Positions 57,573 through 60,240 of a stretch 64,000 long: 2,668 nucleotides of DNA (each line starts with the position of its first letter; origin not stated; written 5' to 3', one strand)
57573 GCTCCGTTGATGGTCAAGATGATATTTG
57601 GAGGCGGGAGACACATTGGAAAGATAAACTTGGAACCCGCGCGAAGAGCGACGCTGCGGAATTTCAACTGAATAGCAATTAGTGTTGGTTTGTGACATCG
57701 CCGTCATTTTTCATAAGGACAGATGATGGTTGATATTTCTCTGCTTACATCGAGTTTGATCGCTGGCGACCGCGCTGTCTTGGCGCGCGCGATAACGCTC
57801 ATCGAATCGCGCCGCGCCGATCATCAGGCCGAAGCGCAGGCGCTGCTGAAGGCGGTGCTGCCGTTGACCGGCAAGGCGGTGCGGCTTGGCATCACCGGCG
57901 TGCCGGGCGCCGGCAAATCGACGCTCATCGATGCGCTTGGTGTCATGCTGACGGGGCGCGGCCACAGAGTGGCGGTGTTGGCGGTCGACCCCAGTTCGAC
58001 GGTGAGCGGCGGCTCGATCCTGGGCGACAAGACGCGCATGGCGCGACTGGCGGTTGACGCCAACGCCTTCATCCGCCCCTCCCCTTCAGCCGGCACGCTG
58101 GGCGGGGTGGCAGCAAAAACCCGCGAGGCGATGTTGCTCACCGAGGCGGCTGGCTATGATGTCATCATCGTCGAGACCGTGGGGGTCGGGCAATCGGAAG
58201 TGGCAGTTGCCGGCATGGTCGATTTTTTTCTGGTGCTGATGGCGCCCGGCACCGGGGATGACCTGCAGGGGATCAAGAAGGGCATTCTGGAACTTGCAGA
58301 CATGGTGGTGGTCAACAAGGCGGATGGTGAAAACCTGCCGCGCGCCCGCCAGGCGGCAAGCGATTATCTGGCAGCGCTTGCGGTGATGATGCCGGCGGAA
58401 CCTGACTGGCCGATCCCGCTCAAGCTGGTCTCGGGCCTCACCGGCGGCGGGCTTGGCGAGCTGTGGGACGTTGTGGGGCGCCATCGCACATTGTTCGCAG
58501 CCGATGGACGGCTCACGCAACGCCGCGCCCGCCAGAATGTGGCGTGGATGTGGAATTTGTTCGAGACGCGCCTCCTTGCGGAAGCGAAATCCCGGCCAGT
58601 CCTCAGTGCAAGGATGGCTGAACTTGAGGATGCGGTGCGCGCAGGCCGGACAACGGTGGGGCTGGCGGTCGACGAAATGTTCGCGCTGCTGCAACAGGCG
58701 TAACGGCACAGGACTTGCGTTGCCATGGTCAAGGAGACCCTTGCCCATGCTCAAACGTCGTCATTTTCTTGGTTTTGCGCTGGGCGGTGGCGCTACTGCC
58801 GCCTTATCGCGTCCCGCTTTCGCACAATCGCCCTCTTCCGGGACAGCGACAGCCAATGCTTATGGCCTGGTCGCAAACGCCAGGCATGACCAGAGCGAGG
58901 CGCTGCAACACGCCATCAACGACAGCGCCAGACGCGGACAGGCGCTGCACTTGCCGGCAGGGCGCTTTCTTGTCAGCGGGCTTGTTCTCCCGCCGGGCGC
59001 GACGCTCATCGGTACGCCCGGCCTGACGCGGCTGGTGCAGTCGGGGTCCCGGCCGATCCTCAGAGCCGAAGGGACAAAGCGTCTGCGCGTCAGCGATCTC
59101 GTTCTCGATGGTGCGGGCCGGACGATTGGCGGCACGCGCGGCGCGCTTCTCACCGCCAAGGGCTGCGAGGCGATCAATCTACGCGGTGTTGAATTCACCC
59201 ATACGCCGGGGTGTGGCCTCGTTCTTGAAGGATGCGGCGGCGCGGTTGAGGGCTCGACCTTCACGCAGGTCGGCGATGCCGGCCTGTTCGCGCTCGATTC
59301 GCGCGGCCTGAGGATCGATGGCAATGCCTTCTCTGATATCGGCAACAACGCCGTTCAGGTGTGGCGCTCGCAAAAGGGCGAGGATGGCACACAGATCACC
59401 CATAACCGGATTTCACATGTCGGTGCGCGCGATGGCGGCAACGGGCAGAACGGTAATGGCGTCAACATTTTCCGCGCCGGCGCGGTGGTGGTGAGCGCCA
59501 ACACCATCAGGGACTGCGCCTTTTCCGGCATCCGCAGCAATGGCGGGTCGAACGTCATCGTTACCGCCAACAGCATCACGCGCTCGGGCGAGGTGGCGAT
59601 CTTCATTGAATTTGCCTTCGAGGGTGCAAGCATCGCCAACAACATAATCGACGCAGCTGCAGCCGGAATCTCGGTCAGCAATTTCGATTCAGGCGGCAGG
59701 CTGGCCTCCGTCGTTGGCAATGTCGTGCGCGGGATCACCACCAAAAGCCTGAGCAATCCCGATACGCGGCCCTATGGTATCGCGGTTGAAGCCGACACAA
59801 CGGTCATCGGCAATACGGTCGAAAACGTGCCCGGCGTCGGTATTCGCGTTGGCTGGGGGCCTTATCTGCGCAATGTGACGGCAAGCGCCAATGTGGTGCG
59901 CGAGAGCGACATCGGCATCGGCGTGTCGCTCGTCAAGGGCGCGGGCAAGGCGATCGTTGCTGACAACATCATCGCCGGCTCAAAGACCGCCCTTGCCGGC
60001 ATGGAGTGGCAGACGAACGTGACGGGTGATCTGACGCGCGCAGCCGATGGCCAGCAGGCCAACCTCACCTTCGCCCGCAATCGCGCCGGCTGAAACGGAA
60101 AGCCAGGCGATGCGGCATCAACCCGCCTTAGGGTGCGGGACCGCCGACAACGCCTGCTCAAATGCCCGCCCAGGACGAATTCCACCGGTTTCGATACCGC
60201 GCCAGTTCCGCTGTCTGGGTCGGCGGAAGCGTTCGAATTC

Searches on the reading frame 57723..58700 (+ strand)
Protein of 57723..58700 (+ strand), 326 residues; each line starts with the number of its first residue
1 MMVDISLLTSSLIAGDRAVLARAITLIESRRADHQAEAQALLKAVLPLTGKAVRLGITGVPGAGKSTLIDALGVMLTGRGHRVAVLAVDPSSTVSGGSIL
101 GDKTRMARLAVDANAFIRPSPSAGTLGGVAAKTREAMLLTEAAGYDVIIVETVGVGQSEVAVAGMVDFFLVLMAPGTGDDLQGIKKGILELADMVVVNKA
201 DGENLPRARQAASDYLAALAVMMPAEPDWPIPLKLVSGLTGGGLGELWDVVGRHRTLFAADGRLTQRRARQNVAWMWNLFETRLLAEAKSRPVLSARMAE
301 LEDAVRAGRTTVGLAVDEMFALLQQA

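Call 4: search_protein_families(library=pfam, proteins=[window:57723-58700:+], max_evalue=1)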
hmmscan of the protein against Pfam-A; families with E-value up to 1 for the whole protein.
window:57723-58700:+ (326 aa): 25 families
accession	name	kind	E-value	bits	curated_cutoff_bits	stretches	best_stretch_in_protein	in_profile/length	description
PF03308.22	MeaB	-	3.4e-112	374.3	23.1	1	20-290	1-270/273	Methylmalonyl Co-A mutase-associated GTPase MeaB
PF02492.25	cobW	-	3.4e-06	27.2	20.7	1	55-202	3-155/180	CobW/HypB/UreG, nucleotide-binding domain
PF13555.12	AAA_29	-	5.5e-06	26.5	27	1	57-80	27-50/61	P-loop containing region of AAA domain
PF01656.29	CbiA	-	4.3e-05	23.9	25.4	1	62-204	9-87/125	CobQ/CobB/MinD/ParA nucleotide binding domain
PF13476.12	AAA_23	-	0.0013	19.9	27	1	57-80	24-47/201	AAA domain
PF13479.12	AAA_24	-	0.0019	18.5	27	1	52-154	2-74/195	AAA domain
PF10609.15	ParA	-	0.0023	17.9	27.1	0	60-89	12-41/246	NUBPL iron-transfer P-loop NTPase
PF03029.23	ATP_bind_1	-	0.0031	17.8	27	1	57-92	1-36/240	Conserved hypothetical ATP binding protein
PF13604.12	AAA_30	-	0.0035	17.5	27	1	53-88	19-54/191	AAA domain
PF13238.12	AAA_18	-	0.009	16.9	29.4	1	56-83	2-28/128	AAA domain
PF13401.12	AAA_22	-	0.014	16.1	27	1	57-98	10-49/130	AAA domain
PF00448.28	SRP54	-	0.018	15.1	22.7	1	57-159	6-98/196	SRP54-type protein, GTPase domain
PF01926.29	MMR_HSR1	-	0.021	15.4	21.9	1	55-72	2-19/113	50S ribosome-binding GTPase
PF00009.33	GTP_EFTU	-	0.025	14.6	26.5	0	53-74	4-25/188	Elongation factor Tu GTP binding domain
PF03205.20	MobB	-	0.029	14.7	26.6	1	55-86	2-33/133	Molybdopterin guanine dinucleotide synthesis protein B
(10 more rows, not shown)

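Call 13: find_related_loci(query=window:57723-58700:+, collection=genome_contigs, flank=6000)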
Query window:57723-58700:+ (326 aa) in genome_contigs; peptide patterns used: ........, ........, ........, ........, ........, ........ (x = any residue, [..] = any of these).
600 stretches matched a pattern (row limit reached: there are more); 586 encode a relative of the query (tblastn E <= 1e-3); the best 80 are kept; 80 distinct loci.
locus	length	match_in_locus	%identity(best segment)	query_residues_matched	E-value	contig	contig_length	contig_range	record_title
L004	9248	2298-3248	61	3-319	1e-125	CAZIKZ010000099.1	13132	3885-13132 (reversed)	MAG TPA_asm: uncultured Hyphomicrobiales bacterium isolate SRP344714_co2_470 genome assembly, contig: NODE_12354_length_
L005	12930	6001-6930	62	14-323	1e-123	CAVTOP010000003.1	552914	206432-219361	MAG: uncultured Alphaproteobacteria bacterium isolate MFD06229.bin.1.283 genome assembly, contig: contig_10389, whole ge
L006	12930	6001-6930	61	14-323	2e-123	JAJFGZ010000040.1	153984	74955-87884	MAG: Hyphomicrobiales bacterium isolate OFTM169 OFTM169_39, whole genome shotgun sequence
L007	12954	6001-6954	60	6-323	1e-121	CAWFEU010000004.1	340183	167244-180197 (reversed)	MAG: uncultured Alphaproteobacteria bacterium isolate MFD00822.bin.2.12 genome assembly, contig: contig_28554, whole gen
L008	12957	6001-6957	59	5-323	2e-120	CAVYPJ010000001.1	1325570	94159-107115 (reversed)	MAG: uncultured Alphaproteobacteria bacterium isolate MFD05513.bin.1.20 genome assembly, contig: contig_10000, whole gen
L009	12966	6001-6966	59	3-324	8e-120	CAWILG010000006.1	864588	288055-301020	MAG: uncultured Alphaproteobacteria bacterium isolate MFD04967.bin.1.64 genome assembly, contig: contig_18336, whole gen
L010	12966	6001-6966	58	3-324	1e-119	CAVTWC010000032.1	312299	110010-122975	MAG: uncultured Alphaproteobacteria bacterium isolate MFD04967.bin.1.219 genome assembly, contig: contig_41332, whole ge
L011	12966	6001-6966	58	3-324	7e-120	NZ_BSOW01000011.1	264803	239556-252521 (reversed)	Bradyrhizobium iriomotense strain NBRC 102520 sequence011, whole genome shotgun sequence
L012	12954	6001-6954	62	8-325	2e-119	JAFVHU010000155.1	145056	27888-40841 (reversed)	MAG: Afipia sp. isolate RGIG5183 Sheep_Abomasum.Co__c1853927, whole genome shotgun sequence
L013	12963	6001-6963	59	4-324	8e-119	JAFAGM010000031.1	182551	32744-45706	MAG: Proteobacteria bacterium isolate OH_SBlB_28 k127_1407685, whole genome shotgun sequence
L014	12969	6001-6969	59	2-324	2e-118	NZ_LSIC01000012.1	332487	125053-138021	Bradyrhizobium sp. CCH5-F6 CCH5-F6_contig12, whole genome shotgun sequence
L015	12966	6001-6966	58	3-324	3e-117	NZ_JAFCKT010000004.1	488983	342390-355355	Bradyrhizobium japonicum strain SZCCT0148 NODE_4, whole genome shotgun sequence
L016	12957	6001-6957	62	5-323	3e-117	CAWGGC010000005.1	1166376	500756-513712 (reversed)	MAG: uncultured Alphaproteobacteria bacterium isolate MFD01872.bin.2.187 genome assembly, contig: contig_54868, whole ge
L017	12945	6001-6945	63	5-319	7e-117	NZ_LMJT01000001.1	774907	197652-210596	Bosea sp. Root381 contig_1, whole genome shotgun sequence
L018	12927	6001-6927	61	15-323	5e-116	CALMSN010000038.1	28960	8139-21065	MAG TPA_asm: uncultured Xanthobacter sp. isolate SRR2107171_bin.7_CONCOCT_v1.1_MAG genome assembly, contig: ERZ794917.78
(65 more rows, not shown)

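Call 65: search_protein_families(library=padloc, proteins=[L009:4225-5061:+, L006:3459-3935:+, L014:632-925:+, L014:1130-2047:+], max_evalue=0.001)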
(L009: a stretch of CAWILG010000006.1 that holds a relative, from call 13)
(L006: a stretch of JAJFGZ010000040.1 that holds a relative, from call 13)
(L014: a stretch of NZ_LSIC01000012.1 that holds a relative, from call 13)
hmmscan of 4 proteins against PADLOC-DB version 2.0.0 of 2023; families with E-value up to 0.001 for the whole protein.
L009:4225-5061:+ (279 aa): 0 families

L006:3459-3935:+ (159 aa): 0 families

L014:632-925:+ (98 aa): 7 families
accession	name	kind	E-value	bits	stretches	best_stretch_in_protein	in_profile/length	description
PDLC04906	PDC-S09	-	1.6e-17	61.7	1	1-95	1-96/98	-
PDLC04904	PDC-S09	-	6.2e-17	59.7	1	1-96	1-97/104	-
PDLC04902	PDC-S09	-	1.4e-15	55.4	1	13-94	12-92/97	-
PDLC04903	PDC-S09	-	1.1e-10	39.8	1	4-53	8-57/108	-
PDLC04905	PDC-S09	-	2.8e-10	38.4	1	8-96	7-97/101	-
PDLC04907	PDC-S09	-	1.6e-08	32.7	1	9-50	13-55/114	-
PDLC04369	PDC-M05A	-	0.00031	18.4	1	17-47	99-128/201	-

L014:1130-2047:+ (306 aa): 0 families

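Call 66: search_protein_families(library=pfam, proteins=[L009:4225-5061:+, L006:3459-3935:+, L014:632-925:+, L014:1130-2047:+, L010:5186-5983:+, L016:4570-5127:+], max_evalue=0.01)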
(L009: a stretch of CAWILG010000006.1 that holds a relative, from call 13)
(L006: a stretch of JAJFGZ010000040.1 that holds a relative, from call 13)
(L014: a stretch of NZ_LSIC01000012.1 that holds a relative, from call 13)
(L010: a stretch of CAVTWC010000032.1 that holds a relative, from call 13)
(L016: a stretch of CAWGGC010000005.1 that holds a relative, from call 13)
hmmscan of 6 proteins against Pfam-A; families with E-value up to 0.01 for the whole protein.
L009:4225-5061:+ (279 aa): 0 families

L006:3459-3935:+ (159 aa): 2 families
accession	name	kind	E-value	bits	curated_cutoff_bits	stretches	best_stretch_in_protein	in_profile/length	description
PF13772.11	AIG2_2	-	3.7e-06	27.7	27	1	74-148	2-78/83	AIG2-like family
PF06094.17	GGACT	-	8.1e-06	26.8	22.8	1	26-127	1-109/120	Gamma-glutamyl cyclotransferase, AIG2-like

L014:632-925:+ (98 aa): 2 families
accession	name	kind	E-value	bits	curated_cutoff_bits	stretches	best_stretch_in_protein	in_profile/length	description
PF01909.29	NTP_transf_2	-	5.2e-11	43.2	21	1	16-91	7-87/93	Nucleotidyltransferase domain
PF18765.7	Polbeta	-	5.4e-08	33.3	26.9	1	20-90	11-80/93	Polymerase beta, Nucleotidyltransferase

L014:1130-2047:+ (306 aa): 1 family
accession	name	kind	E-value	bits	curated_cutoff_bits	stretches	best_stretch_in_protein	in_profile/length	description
PF11738.13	DUF3298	-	9.2e-06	26.9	24.1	1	250-280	54-84/84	Protein of unknown function (DUF3298)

L010:5186-5983:+ (266 aa): 2 families
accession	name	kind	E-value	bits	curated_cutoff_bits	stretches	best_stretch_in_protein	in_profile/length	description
PF11738.13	DUF3298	-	7e-06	27.3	24.1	1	205-239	50-84/84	Protein of unknown function (DUF3298)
PF13739.11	PdaC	-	0.00025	22.5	29.1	1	68-127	37-94/95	Deacetylase PdaC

L016:4570-5127:+ (186 aa): 0 families

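Call 85: find_homologous_proteins(query=window:57723-58700:+, max_evalue=1e-100)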
Query window:57723-58700:+ (326 aa): 2851 proteins with E <= 1e-100 among 8000 candidates; the best 120 are listed.
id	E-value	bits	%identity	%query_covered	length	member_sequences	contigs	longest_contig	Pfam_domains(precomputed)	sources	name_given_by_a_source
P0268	1.6e-198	676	100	100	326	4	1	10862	PF02492.26,PF13555.13,PF03308.23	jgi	-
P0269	2.0e-186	636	92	100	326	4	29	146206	PF02492.26,PF13555.13,PF03308.23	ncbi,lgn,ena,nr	ncbi:MAG: methylmalonyl Co-A mutase-associated GTPase MeaB [Hyphomicrobiales bacterium]|nr:methylmal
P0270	4.4e-154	530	77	99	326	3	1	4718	PF01656.30,PF13555.13,PF03308.23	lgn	-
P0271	9.9e-143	493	63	70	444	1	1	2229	PF02492.26,PF03308.23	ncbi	-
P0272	2.0e-136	472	72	98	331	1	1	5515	PF02492.26,PF13555.13,PF03308.23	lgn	-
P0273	1.3e-133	463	71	97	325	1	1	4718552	PF02492.26,PF13555.13,PF03308.23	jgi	jgi:LAO/AO transport system kinase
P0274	7.0e-133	460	68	99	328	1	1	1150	PF03308.23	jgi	jgi:LAO/AO transport system kinase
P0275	8.9e-132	457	67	63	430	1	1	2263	PF02492.26,PF03308.23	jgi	jgi:LAO/AO transport system ATPase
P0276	6.3e-125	434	66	97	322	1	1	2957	PF02492.26,PF03308.23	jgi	jgi:LAO/AO transport system kinase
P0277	1.2e-124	433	66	96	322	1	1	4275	PF02492.26,PF03308.23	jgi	jgi:LAO/AO transport system kinase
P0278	1.4e-124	433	67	96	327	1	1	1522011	PF02492.26,PF03308.23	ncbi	ncbi:MAG: methylmalonyl Co-A mutase-associated GTPase MeaB [Hyphomicrobiales bacterium]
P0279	1.6e-124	433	64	97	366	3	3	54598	PF03308.23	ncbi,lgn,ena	-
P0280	6.8e-124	431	66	97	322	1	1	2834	PF02492.26,PF03308.23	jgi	jgi:LAO/AO transport system kinase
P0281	7.9e-124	431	66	96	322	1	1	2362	PF02492.26,PF03308.23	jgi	jgi:LAO/AO transport system kinase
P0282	1.0e-123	430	66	96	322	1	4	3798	PF02492.26,PF03308.23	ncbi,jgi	jgi:LAO/AO transport system kinase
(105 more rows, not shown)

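Call 86: find_encoding_contigs(protein=P0269, flank=7000, max_places=6)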
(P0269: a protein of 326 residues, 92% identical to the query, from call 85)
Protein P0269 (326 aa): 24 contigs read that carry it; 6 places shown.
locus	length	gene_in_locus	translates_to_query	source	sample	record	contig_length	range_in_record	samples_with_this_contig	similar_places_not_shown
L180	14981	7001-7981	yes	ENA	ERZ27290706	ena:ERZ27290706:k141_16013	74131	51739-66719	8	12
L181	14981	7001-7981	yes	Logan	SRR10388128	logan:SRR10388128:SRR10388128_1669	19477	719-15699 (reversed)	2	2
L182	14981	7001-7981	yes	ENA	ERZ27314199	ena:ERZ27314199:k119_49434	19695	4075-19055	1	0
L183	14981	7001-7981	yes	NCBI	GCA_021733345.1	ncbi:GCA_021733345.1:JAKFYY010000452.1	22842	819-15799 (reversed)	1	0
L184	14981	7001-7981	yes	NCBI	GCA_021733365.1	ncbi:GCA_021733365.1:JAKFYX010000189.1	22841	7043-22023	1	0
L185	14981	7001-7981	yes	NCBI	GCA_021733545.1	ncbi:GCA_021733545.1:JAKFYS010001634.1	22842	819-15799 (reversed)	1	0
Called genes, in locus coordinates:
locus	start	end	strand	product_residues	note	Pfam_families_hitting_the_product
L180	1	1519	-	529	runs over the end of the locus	PF01935:DUF87 (weak), PF05872:HerA_C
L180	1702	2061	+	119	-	PF11075:DUF2780 (weak)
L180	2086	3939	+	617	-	PF01642:MM_CoA_mutase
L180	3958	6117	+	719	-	PF01642:MM_CoA_mutase, PF02310:B12-binding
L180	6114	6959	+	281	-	PF01541:GIY-YIG (faint)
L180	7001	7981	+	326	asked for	PF03308:MeaB, PF13555:AAA_29 (faint), PF02492:cobW (faint)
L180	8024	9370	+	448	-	PF12708:Pect-lyase_RHGA_epim (weak), PF05048:NosD (faint), PF13229:Beta_helix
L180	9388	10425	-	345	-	PF06089:Asparaginase_II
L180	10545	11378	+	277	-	PF00459:Inositol_P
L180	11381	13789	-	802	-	PF00381:PTS-HPr, PF05524:PEP-utilisers_N, PF00391:PEP-utilizers, PF02896:PEP-utilizers_C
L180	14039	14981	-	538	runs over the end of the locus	PF00128:Alpha-amylase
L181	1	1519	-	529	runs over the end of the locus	PF01935:DUF87 (weak), PF05872:HerA_C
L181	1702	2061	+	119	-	PF11075:DUF2780 (weak)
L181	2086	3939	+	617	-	PF01642:MM_CoA_mutase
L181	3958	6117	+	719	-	PF01642:MM_CoA_mutase, PF02310:B12-binding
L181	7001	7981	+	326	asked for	PF03308:MeaB, PF13555:AAA_29 (faint), PF02492:cobW (faint)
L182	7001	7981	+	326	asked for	PF03308:MeaB, PF13555:AAA_29 (faint), PF02492:cobW (faint)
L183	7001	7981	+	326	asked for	PF03308:MeaB, PF13555:AAA_29 (faint), PF02492:cobW (faint)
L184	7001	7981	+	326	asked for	PF03308:MeaB, PF13555:AAA_29 (faint), PF02492:cobW (faint)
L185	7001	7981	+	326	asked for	PF03308:MeaB, PF13555:AAA_29 (faint), PF02492:cobW (faint)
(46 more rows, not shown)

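Call 87: find_encoding_contigs(protein=P0270, flank=7000, max_places=3)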
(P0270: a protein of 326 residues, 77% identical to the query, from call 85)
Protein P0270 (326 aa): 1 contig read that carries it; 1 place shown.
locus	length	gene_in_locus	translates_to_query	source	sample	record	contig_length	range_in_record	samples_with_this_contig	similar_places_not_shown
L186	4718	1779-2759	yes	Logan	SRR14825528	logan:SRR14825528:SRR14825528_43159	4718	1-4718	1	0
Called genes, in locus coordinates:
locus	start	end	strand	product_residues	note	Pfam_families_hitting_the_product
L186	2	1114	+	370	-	?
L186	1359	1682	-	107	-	-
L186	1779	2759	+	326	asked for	PF03308:MeaB, PF13555:AAA_29 (faint), PF01656:CbiA (faint)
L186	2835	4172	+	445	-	PF05048:NosD (weak), PF13229:Beta_helix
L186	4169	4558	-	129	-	-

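Call 88: find_encoding_contigs(protein=P0273, flank=7000, max_places=2)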
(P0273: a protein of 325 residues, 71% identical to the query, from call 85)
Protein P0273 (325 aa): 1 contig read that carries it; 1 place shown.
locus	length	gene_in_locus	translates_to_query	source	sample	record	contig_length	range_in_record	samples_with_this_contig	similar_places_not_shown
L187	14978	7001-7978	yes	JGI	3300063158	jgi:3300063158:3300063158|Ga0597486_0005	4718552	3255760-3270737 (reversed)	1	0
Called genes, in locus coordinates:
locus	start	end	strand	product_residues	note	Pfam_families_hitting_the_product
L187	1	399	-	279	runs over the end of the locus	PF05368:NmrA, PF13460:NAD_binding_10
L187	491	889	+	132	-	PF01638:HxlR, PF25213:HVO_A0261_N (weak)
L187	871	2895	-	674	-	PF01642:MM_CoA_mutase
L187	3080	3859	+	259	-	PF03472:Autoind_bind, PF00196:GerE, PF04545:Sigma70_r4 (weak), PF08281:Sigma70_r4_2 (weak), PF21476:PF0610-like_N (faint)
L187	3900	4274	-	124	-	-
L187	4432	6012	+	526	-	PF01935:DUF87 (weak), PF05872:HerA_C, PF13401:AAA_22 (faint)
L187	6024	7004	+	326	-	PF01544:CorA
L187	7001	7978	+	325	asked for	PF03308:MeaB, PF13555:AAA_29 (faint), PF02492:cobW (faint)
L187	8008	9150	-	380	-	PF13808:DDE_Tnp_1_assoc, PF01609:DDE_Tnp_1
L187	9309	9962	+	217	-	-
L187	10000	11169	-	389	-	PF01546:Peptidase_M20, PF07687:M20_dimer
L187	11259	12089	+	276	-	PF02311:AraC_binding, PF12833:HTH_18, PF00165:HTH_AraC (weak)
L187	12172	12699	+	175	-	-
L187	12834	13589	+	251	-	PF23441:SDR (faint), PF00106:adh_short, PF08659:KR, PF13561:adh_short_C2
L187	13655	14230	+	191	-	PF06475:Glycolipid_bind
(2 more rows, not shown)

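Call 89: find_encoding_contigs(protein=P0272, flank=7000, max_places=2)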
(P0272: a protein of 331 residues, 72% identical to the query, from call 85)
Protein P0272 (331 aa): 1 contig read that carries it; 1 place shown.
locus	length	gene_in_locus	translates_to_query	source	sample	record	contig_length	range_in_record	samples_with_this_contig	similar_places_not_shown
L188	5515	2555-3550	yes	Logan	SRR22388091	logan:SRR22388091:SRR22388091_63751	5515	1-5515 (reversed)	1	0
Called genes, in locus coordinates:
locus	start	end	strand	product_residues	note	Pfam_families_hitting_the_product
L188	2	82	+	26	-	?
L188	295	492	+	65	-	-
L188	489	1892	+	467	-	PF01425:Amidase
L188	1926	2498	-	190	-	PF05685:Uma2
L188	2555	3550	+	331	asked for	PF03308:MeaB, PF13555:AAA_29 (weak), PF02492:cobW (faint)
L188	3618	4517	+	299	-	PF11927:HODM_asu-like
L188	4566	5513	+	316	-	?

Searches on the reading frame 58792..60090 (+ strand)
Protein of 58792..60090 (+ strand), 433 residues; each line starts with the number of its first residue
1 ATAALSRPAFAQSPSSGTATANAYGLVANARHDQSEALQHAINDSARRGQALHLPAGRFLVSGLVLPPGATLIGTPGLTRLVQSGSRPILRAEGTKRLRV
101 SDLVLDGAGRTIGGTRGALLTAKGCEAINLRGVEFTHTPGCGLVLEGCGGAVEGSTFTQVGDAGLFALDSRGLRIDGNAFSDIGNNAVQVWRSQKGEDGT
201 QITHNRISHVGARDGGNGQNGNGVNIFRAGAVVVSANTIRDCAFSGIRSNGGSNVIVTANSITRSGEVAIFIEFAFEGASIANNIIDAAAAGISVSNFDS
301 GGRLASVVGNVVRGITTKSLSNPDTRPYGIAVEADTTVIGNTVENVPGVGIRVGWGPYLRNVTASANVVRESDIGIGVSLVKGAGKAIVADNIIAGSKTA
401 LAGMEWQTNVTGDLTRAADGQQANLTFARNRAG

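Call 84: search_protein_families(library=pfam, proteins=[window:58792-60090:+], max_evalue=0.01)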
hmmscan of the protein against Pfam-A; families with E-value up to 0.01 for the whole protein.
window:58792-60090:+ (433 aa): 3 families
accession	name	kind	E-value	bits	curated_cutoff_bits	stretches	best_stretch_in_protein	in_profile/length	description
PF13229.12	Beta_helix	-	2.5e-28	99.1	25.9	3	142-300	2-149/158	Right handed beta helix region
PF05048.19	NosD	-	7.1e-13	48.9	23.6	2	220-296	81-156/212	Periplasmic copper-binding protein (NosD)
PF12708.12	Pect-lyase_RHGA_epim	-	1.1e-09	38.9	27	1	23-77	6-63/213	Rhamnogalacturonase A/epimerase, pectate lyase-like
